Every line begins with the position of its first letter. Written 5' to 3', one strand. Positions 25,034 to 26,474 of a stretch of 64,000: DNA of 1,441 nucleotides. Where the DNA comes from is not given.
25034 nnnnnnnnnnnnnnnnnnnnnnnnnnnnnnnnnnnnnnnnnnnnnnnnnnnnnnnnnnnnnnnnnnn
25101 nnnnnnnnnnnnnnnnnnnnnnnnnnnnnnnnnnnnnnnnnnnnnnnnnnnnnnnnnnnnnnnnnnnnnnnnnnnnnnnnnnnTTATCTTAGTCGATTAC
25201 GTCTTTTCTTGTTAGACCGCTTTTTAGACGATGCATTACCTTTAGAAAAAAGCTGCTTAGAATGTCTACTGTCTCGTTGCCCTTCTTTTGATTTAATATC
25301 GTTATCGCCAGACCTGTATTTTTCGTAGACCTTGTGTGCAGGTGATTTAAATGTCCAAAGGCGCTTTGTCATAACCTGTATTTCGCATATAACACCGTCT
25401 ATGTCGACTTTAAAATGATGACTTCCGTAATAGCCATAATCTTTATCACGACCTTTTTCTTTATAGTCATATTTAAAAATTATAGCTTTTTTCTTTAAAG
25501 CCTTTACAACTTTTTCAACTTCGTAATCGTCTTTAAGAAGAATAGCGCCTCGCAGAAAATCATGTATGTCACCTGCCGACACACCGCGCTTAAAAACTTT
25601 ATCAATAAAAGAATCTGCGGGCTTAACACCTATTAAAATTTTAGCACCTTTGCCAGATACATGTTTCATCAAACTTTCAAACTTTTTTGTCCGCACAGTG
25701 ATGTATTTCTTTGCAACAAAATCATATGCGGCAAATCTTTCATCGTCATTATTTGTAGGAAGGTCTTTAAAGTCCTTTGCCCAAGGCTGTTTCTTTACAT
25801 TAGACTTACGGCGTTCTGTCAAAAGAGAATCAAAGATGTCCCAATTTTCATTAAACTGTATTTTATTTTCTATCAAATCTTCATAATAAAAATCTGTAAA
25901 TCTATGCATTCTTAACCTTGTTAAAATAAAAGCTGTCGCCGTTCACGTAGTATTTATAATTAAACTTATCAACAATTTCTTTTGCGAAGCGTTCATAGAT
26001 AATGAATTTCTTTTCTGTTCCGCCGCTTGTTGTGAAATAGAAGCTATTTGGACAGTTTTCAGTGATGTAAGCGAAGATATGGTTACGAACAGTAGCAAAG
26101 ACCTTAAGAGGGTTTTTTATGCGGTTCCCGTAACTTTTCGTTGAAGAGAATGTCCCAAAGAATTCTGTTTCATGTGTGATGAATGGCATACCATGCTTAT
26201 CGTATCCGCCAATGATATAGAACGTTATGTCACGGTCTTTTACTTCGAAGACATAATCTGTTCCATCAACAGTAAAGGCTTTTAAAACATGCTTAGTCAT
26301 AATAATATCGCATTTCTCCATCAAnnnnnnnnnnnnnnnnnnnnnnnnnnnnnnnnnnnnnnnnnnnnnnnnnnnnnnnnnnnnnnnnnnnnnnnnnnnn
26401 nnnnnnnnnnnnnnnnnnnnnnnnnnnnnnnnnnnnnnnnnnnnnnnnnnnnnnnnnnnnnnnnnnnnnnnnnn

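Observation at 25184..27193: Phage-encoded RelA/SpoT-homolog (toxSAS-like) alarmone/tRNA-modifying synthetase with coupled upstream gene and ParB-nuclease neighbour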

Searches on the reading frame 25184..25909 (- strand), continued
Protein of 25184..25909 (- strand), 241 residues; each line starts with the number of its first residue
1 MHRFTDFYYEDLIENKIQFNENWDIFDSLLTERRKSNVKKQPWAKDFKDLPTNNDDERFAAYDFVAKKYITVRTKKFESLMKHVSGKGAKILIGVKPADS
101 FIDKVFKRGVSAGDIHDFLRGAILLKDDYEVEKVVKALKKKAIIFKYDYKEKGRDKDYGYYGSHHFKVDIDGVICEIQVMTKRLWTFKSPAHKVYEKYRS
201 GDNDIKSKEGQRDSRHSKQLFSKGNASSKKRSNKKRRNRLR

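Call 89: find_related_loci(query=A1, collection=viral_contigs, flank=4000)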
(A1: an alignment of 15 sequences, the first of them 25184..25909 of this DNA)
Query A1 (241 aa) in viral_contigs; peptide patterns used: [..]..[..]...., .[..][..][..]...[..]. (x = any residue, [..] = any of these).
22 stretches matched a pattern; 12 encode a relative of the query (tblastn E <= 1e-3); 12 distinct loci.
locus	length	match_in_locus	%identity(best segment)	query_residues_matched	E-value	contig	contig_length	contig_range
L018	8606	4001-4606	42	24-225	6e-43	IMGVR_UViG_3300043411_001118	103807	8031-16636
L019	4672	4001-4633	39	4-204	3e-36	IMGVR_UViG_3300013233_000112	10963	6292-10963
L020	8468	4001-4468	38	70-225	1e-30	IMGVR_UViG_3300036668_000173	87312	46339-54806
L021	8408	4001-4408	41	89-225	4e-29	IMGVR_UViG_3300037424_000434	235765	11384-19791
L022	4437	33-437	42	89-225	8e-29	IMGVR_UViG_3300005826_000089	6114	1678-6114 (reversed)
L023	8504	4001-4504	39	70-233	7e-28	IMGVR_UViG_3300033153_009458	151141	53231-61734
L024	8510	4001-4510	38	75-237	9e-28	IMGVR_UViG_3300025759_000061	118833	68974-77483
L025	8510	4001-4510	38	75-237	9e-28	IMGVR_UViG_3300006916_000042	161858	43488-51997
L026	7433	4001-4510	36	73-236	4e-27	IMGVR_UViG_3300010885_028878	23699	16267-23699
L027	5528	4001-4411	36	89-227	2e-26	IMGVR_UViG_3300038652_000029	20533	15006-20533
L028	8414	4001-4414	36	57-199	2e-23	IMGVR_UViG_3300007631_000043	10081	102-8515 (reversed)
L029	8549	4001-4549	29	37-237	9e-22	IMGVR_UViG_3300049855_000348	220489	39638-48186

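Call 93: find_related_loci(query=A1, collection=genome_contigs, flank=4000)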
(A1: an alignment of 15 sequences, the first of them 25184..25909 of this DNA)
Query A1 (241 aa) in genome_contigs; peptide patterns used: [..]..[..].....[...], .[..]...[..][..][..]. (x = any residue, [..] = any of these).
23 stretches matched a pattern; 1 encode a relative of the query (tblastn E <= 1e-3); 1 distinct loci.
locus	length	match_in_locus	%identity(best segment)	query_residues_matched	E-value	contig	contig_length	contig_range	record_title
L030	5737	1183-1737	43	41-227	2e-43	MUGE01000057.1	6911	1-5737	MAG: Thermoplasmata archaeon M11B2D M11B2D_scaffold_374, whole genome shotgun sequence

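Call 109: find_encoding_contigs(protein=P0001, flank=6000, max_places=2)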
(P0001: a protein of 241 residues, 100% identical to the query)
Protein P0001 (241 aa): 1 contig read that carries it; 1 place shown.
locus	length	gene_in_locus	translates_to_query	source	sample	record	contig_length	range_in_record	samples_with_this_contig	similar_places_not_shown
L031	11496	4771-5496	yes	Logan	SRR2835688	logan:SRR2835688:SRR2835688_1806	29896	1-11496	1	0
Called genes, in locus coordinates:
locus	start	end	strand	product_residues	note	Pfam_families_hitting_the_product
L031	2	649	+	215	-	?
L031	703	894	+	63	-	-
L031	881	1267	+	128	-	-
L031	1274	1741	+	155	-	-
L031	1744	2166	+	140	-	-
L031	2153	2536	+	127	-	-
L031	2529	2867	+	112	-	-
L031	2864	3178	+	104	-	-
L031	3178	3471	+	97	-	-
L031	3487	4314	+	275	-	-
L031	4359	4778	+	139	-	-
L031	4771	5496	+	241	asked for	PF04607:RelA_SpoT (weak)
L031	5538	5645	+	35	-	-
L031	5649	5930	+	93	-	-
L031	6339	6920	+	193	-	-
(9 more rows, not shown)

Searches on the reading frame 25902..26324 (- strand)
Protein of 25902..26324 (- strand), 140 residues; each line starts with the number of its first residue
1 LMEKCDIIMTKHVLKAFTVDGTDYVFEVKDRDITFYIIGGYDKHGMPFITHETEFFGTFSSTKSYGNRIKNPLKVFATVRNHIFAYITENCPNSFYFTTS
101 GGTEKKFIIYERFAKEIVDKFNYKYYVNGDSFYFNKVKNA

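Call 3: search_protein_families(library=pfam, proteins=[window:25902-26324:-], max_evalue=1)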
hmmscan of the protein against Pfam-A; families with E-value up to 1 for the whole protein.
window:25902-26324:- (140 aa): 0 families

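Call 4: search_protein_families(library=phrogs, proteins=[window:25902-26324:-], max_evalue=0.01)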
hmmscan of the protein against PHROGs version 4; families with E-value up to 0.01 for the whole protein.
window:25902-26324:- (140 aa): 3 families
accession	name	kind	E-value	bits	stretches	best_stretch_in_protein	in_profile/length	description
phrog_24699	-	unknown function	1.6e-07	32.7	1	16-136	6-129/131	-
phrog_6387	-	unknown function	5.8e-06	26.9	1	15-138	28-151/301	-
phrog_16075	-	unknown function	0.0053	17.1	1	55-125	213-290/306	-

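Call 11: search_protein_families(library=padloc, proteins=[window:25902-26324:-], max_evalue=1)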
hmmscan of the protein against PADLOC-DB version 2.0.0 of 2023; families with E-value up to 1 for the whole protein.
window:25902-26324:- (140 aa): 0 families

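Call 12: search_protein_families(library=ncbifam, proteins=[window:25902-26324:-], max_evalue=1)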
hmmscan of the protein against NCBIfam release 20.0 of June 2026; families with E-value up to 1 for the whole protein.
window:25902-26324:- (140 aa): 0 families

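Call 46: find_homologous_proteins(query=window:25902-26324:-, max_evalue=0.01)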
Query window:25902-26324:- (140 aa): 1 proteins with E <= 0.01 among 4 candidates.
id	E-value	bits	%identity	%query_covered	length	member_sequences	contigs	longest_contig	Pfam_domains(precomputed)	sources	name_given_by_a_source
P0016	5.4e-88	310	100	99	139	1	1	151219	-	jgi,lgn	-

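Call 48: find_homologous_proteins(query=A2, max_evalue=0.001)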
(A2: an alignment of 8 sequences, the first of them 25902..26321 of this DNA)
Query A2 (8 sequences) (139 aa, profile of the alignment): 9 proteins with E <= 0.001 among 309 candidates.
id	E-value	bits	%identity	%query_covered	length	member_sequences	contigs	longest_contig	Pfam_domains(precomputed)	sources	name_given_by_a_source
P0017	2.9e-40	155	29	76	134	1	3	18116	-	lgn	-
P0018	4.6e-37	145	21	85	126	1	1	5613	-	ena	-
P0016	7.3e-36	141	100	100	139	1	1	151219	-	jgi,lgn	-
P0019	2.4e-31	126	21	85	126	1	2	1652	-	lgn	-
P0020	1.2e-29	121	20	70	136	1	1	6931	-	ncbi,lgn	-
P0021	1.3e-29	121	18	70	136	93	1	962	-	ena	-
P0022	1.3e-23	101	25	81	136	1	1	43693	-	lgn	-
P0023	1.7e-21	95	21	55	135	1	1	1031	-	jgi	jgi:hypothetical protein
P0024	1.3e-9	56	-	-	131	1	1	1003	-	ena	-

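Call 58: predict_structure(alignment_id=A3)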
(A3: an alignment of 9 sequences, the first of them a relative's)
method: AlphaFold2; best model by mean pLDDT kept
length: 139 residues; sequences in the alignment: 9
mean_pLDDT: 74.7   pTM: 0.70
mean pLDDT of the five models: 74.7, 73.2, 73.0, 72.4, 68.9
residues with pLDDT >= 90: 18; 70-90: 80; 50-70: 24; < 50: 17
segments of 3 or more residues with pLDDT < 50: 1-3, 55-64
pLDDT, mean of each block of 10 residues (from residue 1): 50 85 84 81 74 46 53 83 89 76 68 90 87 80
secondary structure, 60 per line:
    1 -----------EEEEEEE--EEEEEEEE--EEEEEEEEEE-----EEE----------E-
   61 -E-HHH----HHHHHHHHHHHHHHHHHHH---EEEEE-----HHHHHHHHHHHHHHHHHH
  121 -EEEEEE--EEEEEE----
elements in order: E12-18 E21-28 E31-40 E46-48 H71-89 E93-97 H103-120 E122-127 E130-135

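Call 62: search_dna_similar(query=window:25902-26321:-, collection=phages, mode=protein, max_evalue=0.01, max_rows=40)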
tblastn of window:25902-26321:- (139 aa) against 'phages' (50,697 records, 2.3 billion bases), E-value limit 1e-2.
Records with a match: 16; places in all: 16; records where one place covers at least 80% of the query: 16.
Best place of each record, by identity: <60% 16.
By first word of the organism name: Vibrio 9; Sinorhizobium 7.
By host as written in the record: Sinorhizobium meliloti 7; Vibrio alginolyticus NBRC 15630 = ATCC 17749 2; Vibrio harveyi 2; Vibrio splendidus 1; - 1; Vibrio natriegens Vmax 1; Vibrio sp. 1; Vibrio alginolyticus 1.
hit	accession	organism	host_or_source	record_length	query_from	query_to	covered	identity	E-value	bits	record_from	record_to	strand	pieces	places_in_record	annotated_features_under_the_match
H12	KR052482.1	Sinorhizobium phage phiN3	Sinorhizobium meliloti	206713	15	135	87%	31.8%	2e-4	45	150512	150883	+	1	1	hypothetical protein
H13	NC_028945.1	Sinorhizobium phage phiN3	Sinorhizobium meliloti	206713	15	135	87%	31.8%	2e-4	45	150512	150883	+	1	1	hypothetical protein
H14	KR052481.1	Sinorhizobium phage phiM19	Sinorhizobium meliloti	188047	15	135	87%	30.2%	3e-3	42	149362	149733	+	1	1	hypothetical protein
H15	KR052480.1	Sinorhizobium phage phiM7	Sinorhizobium meliloti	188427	15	135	87%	30.2%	3e-3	42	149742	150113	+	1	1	hypothetical protein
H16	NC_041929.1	Sinorhizobium phage phiM7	Sinorhizobium meliloti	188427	15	135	87%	30.2%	3e-3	42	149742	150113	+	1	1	hypothetical protein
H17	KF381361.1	Sinorhizobium phage phiM12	Sinorhizobium meliloti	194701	15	135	87%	30.2%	3e-3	42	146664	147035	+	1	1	hypothetical protein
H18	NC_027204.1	Sinorhizobium phage phiM12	Sinorhizobium meliloti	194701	15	135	87%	30.2%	3e-3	42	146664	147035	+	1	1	hypothetical protein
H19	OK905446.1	Vibrio phage VS1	Vibrio splendidus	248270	11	131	87%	26.9%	5e-4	44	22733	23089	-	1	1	record has no annotation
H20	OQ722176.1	Vibrio phage vB_VspM_VS2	Vibrio splendidus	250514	11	131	87%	26.2%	2e-3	43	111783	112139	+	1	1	record has no annotation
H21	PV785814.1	Vibrio phage QD01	Vibrio natriegens Vmax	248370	11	131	87%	26.2%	2e-3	42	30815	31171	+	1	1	hypothetical protein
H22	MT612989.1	Vibrio phage vB_ValM_R11Z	Vibrio alginolyticus NBRC 15630 = ATCC ...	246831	11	131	87%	25.4%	3e-3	42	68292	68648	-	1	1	hypothetical protein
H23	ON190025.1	Vibrio phage PVA23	Vibrio sp.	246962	11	131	87%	25.4%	3e-3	42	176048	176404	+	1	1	hypothetical protein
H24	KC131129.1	Vibrio phage VH7D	Vibrio harveyi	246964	11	131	87%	25.4%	3e-3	42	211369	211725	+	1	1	hypothetical protein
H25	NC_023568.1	Vibrio phage VH7D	Vibrio harveyi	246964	11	131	87%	25.4%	3e-3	42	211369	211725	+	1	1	hypothetical protein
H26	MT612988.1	Vibrio phage vB_ValM_R10Z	Vibrio alginolyticus NBRC 15630 = ATCC ...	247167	11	131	87%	25.4%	3e-3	42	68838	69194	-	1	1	hypothetical protein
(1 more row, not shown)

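Call 64: get_annotated_region(hit=H24, flank=3500)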
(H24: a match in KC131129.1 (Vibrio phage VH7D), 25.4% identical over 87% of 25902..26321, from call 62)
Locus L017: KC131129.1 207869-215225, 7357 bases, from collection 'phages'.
description: Vibrio phage VH7D, complete genome.
organism: Vibrio phage VH7D (NCBI taxid 1262539)
taxonomy: Viruses; Duplodnaviria; Heunggongvirae; Uroviricota; Caudoviricetes; Straboviridae; Schizotequatrovirus; Schizotequatrovirus vh7d
host: Vibrio harveyi; source: ocean; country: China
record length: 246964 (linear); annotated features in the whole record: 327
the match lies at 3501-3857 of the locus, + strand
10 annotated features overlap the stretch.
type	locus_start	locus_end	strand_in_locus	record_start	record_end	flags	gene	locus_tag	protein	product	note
CDS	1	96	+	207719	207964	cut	-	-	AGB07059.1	hypothetical protein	-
CDS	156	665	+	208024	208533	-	-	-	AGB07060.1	hypothetical protein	-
CDS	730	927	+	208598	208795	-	-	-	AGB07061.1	hypothetical protein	-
CDS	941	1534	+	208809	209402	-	-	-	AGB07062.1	putative 32.4 kDa protein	similar to Enterobacteria phage T4 uncharacterized 32.4 kDa protein in Gp30-rIII intergenic region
CDS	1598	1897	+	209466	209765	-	-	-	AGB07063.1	hypothetical protein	-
CDS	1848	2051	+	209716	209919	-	-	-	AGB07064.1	hypothetical protein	-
CDS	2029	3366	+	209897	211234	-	-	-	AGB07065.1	DNA ligase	similar to Enterobacteria phage T6 DNA ligase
CDS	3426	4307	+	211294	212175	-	-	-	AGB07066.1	hypothetical protein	-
CDS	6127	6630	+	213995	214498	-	-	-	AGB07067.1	hypothetical protein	-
CDS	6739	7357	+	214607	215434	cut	-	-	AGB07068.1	hypothetical protein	-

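Call 65: search_protein_families(library=pfam, proteins=[L017:3426-4307:+], max_evalue=1)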
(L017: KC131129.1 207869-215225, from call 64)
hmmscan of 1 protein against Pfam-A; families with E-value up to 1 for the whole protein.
L017:3426-4307:+ (293 aa): 1 family
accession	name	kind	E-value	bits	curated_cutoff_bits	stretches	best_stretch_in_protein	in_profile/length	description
PF22028.2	DUF6934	-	0.01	16.3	27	1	55-142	44-123/145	Family of unknown function (DUF6934)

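Call 68: search_protein_families(library=pfam, alignment_id=A2, max_evalue=1)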
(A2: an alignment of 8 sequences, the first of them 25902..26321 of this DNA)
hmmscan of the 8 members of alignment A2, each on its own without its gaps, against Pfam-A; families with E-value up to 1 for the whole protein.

A. member 1, window:25902-26321:- (139 aa): 0 families

B. families by the number of members that match (of 8 scanned): 7 families
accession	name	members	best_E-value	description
PF01209.24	Ubie_methyltran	1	0.035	ubiE/COQ5 methyltransferase family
PF06554.17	Olfactory_mark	1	0.042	Olfactory marker protein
PF00384.28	Molybdopterin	1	0.05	Molybdopterin oxidoreductase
PF22028.2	DUF6934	1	0.069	Family of unknown function (DUF6934)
PF09907.15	HigB_toxin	1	0.13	HigB_toxin, RelE-like toxic component of a toxin-antitoxin system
PF08320.17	PIG-X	1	0.14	PIG-X / PBN1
PF19059.5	DUF5755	1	0.33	Family of unknown function (DUF5755)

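Call 69: search_solved_structures(query=A2, max_evalue=10)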
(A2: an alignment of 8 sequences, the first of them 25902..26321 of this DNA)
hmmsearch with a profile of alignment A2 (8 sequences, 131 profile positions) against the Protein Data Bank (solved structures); distinct sequences matched with E-value up to 10: 3.
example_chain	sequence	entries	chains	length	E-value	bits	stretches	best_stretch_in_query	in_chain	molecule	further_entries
3wp4_A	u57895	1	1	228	0.69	13.3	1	11-72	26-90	CDBFV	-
3wp5_A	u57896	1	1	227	0.69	13.3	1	11-72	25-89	CDBFV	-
3wp6_A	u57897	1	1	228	0.69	13.3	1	11-72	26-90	CDBFV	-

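Call 73: fold_search(model_id=the predicted structure, library=viral)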
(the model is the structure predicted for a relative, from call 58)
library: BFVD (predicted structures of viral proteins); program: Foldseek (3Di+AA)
matches with E <= 10: 1118; with E <= 0.001: 7
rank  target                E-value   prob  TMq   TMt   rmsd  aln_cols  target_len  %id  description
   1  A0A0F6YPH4            4.4e-08  1.00  0.66  0.70   8.4       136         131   29  Uncharacterized protein [Sinorhizobium phage phiN3]
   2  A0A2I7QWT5            4.3e-05  1.00  0.60  0.32   5.5       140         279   18  (no name in the UniProt tables at hand)
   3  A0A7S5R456            7.8e-05  1.00  0.56  0.53   7.8       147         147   12  (no name in the UniProt tables at hand)
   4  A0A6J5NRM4            1.1e-04  1.00  0.42  0.37   9.3       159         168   12  Uncharacterized protein [uncultured Caudovirales phage]
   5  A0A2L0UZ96            1.4e-04  1.00  0.54  0.12   6.3       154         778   21  Zeta toxin domain-containing protein [Agrobacterium phage Atu_ph07]
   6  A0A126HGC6            3.5e-04  1.00  0.57  0.54   7.3       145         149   17  (no name in the UniProt tables at hand)
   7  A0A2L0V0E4            4.5e-04  1.00  0.59  0.32   6.2       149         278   17  Uncharacterized protein [Agrobacterium phage Atu_ph07]
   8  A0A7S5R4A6            2.3e-03  1.00  0.50  0.44   6.5       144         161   15  (no name in the UniProt tables at hand)
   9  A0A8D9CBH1            3.3e-03  1.00  0.55  0.36   7.3       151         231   13  Uncharacterized protein [uncultured marine phage]
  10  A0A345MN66            3.3e-03  1.00  0.48  0.20   7.2       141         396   16  (no name in the UniProt tables at hand)
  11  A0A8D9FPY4            3.5e-03  1.00  0.48  0.30   8.1       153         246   13  Uncharacterized protein [uncultured marine phage]
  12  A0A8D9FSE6            7.2e-03  0.99  0.49  0.46   8.7       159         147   15  Uncharacterized protein [uncultured marine phage]
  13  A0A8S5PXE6            8.1e-03  0.63  0.28  0.28  14.9       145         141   10  N-acetyltransferase domain-containing protein [Myoviridae sp. ctgsk7]
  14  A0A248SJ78            8.6e-03  0.99  0.50  0.45   6.7       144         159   11  (no name in the UniProt tables at hand)
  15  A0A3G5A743            8.6e-03  0.41  0.24  0.25  14.1       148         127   11  Putative inositol oxygenase [Homavirus sp.]
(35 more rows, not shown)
